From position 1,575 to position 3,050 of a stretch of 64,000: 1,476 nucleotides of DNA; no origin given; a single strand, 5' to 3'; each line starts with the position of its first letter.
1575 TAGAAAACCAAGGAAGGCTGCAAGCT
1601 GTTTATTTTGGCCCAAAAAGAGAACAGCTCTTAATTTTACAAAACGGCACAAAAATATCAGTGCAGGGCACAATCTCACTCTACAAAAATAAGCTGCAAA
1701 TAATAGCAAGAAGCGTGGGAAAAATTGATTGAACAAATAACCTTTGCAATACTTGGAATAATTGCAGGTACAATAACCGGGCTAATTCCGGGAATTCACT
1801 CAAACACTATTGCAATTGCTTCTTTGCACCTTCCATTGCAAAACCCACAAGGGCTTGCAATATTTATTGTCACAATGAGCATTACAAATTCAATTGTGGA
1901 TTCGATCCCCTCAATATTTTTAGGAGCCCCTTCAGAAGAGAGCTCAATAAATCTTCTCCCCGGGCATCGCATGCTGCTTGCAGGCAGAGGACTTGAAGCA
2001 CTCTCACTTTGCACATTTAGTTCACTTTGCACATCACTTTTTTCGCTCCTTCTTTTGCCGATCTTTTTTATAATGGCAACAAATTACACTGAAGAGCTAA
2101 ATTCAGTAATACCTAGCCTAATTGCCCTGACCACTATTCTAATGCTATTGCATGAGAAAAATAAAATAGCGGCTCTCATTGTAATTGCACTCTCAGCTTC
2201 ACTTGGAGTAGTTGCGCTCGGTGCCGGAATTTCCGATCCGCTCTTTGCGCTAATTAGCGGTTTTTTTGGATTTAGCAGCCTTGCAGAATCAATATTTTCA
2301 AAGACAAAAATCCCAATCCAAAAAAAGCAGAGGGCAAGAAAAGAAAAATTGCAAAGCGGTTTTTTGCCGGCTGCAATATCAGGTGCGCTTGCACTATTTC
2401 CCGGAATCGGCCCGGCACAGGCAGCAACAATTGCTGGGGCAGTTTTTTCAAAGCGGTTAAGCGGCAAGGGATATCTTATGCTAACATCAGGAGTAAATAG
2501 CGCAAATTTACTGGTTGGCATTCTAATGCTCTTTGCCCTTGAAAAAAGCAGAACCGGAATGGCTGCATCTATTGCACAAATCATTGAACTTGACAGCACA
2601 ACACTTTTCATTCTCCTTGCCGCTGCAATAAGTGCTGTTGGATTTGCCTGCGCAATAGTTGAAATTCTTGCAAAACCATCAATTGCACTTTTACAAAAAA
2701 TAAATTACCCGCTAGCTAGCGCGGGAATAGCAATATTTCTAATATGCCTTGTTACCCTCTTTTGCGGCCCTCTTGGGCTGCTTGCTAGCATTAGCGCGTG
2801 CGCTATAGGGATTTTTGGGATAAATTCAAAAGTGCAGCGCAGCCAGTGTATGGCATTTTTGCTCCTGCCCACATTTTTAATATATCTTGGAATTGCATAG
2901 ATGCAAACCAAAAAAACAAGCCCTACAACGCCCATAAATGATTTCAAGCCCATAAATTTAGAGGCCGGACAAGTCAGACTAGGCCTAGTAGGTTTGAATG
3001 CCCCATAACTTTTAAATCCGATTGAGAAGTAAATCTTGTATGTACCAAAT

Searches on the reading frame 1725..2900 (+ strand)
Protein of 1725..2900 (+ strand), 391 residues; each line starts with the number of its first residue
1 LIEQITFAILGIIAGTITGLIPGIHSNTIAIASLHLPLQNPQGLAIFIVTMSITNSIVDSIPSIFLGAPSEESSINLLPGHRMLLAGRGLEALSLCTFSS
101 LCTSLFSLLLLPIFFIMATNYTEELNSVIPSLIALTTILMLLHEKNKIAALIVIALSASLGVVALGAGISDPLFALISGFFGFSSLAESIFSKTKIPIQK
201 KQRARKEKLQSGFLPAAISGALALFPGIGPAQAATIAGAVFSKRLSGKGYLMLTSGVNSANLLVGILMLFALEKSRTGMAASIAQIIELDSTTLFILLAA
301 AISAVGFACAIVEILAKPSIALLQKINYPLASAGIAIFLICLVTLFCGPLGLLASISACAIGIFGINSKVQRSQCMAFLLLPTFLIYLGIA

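Call 62: search_protein_families(library=pfam, proteins=[window:1725-2900:+], max_evalue=0.001)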
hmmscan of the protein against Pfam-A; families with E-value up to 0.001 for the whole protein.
window:1725-2900:+ (391 aa): 1 family
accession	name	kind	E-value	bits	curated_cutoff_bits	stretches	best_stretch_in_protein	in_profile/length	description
PF01970.21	TctA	-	4.1e-36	125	28.9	1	6-376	2-422/423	Tripartite tricarboxylate transporter TctA family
